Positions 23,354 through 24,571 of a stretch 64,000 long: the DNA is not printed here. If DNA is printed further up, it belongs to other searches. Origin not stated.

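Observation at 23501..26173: Distal tail fibre combining an Ig-like domain with BspA/DUF285-type leucine-rich repeats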

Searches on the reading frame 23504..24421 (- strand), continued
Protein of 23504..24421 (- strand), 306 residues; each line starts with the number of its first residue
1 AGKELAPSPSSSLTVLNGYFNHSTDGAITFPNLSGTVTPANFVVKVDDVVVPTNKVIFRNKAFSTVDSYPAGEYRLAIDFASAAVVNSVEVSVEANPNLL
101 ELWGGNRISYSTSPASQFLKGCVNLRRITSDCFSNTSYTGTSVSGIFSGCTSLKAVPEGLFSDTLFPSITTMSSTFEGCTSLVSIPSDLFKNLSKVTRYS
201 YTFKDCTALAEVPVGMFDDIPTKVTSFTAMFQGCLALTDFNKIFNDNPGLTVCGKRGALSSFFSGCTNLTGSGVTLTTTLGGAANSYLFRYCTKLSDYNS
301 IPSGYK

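Call 98: search_protein_families(library=pfam, proteins=[P0091, P0097, P0101, P0106, P0120, P0123, P0128, P0201], max_evalue=0.00001)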
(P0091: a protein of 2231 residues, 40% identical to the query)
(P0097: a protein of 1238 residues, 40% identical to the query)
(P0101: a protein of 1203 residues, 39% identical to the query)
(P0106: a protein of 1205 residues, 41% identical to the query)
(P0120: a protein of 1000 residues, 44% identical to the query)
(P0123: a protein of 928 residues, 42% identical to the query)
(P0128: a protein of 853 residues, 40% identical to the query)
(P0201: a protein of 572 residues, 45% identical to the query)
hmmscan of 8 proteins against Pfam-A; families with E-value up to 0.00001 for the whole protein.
P0091 (2231 aa): 5 families
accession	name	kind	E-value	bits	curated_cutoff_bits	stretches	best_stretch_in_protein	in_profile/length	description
PF03382.20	DUF285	-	5.5e-31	107.2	25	0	2101-2222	4-115/120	Mycoplasma protein of unknown function, DUF285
PF09479.16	Flg_new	-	2.8e-27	95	27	2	164-231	1-64/65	Listeria-Bacteroides repeat domain (List_Bact_rpt)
PF13306.12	LRR_5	-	2e-15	57.2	27.7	1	896-945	7-57/127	BspA type Leucine rich repeat region (6 copies)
PF00801.26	PKD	-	3e-14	53.2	23.5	0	1070-1110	24-65/80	PKD domain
PF18911.6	PKD_4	-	9.9e-10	38.8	27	0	482-527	35-77/85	PKD domain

P0097 (1238 aa): 3 families
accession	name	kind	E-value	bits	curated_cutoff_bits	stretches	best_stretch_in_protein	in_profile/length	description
PF03382.20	DUF285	-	3.1e-17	62.9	25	0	654-771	4-113/120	Mycoplasma protein of unknown function, DUF285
PF13004.13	BACON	-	1.3e-12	47.9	25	0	262-316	4-60/61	Putative binding domain, N-terminal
PF13855.12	LRR_8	-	3.5e-10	39.9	27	0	767-813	9-52/61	Leucine rich repeat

P0101 (1203 aa): 4 families
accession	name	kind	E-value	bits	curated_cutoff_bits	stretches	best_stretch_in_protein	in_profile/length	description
PF13004.13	BACON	-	3.9e-21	75.2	25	1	62-115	3-60/61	Putative binding domain, N-terminal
PF03382.20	DUF285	-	2.8e-18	66.2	25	0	999-1118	2-115/120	Mycoplasma protein of unknown function, DUF285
PF13306.12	LRR_5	-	4.5e-18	65.8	27.7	0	516-638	16-122/127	BspA type Leucine rich repeat region (6 copies)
PF13855.12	LRR_8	-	6e-07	29.6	27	0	700-727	2-29/61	Leucine rich repeat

P0106 (1205 aa): 13 families
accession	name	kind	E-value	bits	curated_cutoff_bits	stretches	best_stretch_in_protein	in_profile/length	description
PF24681.1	Kelch_KLHDC2_KLHL20_DRC7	-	2.7e-67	226.7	50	4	411-596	4-193/221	KLHDC2/KLHL20/DRC7 Kelch-repeats domain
PF01344.31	Kelch_1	-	1.1e-46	156.3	20.1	3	506-549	1-43/46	Kelch motif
PF25210.1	Kelch_FKB95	-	1.2e-36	127.2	70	4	404-494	31-119/268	FKB95, Kelch-repeats domain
PF13964.12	Kelch_6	-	4.5e-29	99.9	25.3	0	515-556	10-50/50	Kelch motif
PF13415.12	Kelch_3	-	7.8e-27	93.3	22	0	517-563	2-47/48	Galactose oxidase, central domain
PF07646.21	Kelch_2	-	5.2e-25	86.5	21.3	0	358-398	4-44/48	Kelch motif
PF24981.1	Beta-prop_ATRN-LZTR1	-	7.9e-24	84.9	50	2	464-648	1-194/289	Attractin/LZTR1 beta-propeller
PF24996.1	NANM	-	7.2e-22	78.1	45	1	488-574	34-125/350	N-acetylneuraminate epimerase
PF00041.27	fn3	-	2.7e-21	76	25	2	49-128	2-81/84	Fibronectin type III domain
PF13418.12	Kelch_4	-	8.9e-20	70.8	21.6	0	506-551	1-47/49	Galactose oxidase, central domain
PF03382.20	DUF285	-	3.5e-12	46.6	25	0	829-926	23-114/120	Mycoplasma protein of unknown function, DUF285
PF13854.13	Kelch_HCF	-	3.6e-11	43.4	113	1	359-573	21-257/345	Host cell factor, Kelch-repeats domain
PF25523.1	Ig_RIMBP2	-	2.5e-09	37.5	27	0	46-131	2-99/105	RIMBP2-like, immunoglobulin-like domain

P0120 (1000 aa): 1 family
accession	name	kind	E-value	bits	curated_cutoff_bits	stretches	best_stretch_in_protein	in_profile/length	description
PF03382.20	DUF285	-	4.3e-09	36.6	25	0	663-781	1-113/120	Mycoplasma protein of unknown function, DUF285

P0123 (928 aa): 2 families
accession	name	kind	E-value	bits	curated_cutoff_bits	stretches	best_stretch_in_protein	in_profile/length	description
PF13149.12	Mfa_like_1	-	1.2e-22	81.5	27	1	44-290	1-246/246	Fimbrillin-like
PF13855.12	LRR_8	-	1.8e-06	28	27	0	737-779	13-53/61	Leucine rich repeat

P0128 (853 aa): 1 family
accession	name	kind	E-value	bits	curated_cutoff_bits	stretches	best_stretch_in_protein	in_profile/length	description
PF03382.20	DUF285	-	8e-08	32.5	25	0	413-530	2-111/120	Mycoplasma protein of unknown function, DUF285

P0201 (572 aa): 3 families
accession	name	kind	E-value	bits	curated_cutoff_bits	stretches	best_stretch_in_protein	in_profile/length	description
PF03382.20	DUF285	-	6.8e-16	58.5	25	0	342-462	1-114/120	Mycoplasma protein of unknown function, DUF285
PF13306.12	LRR_5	-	9.4e-15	55.1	27.7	2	271-395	20-126/127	BspA type Leucine rich repeat region (6 copies)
PF13149.12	Mfa_like_1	-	1.3e-14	55.2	27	1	1-154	99-246/246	Fimbrillin-like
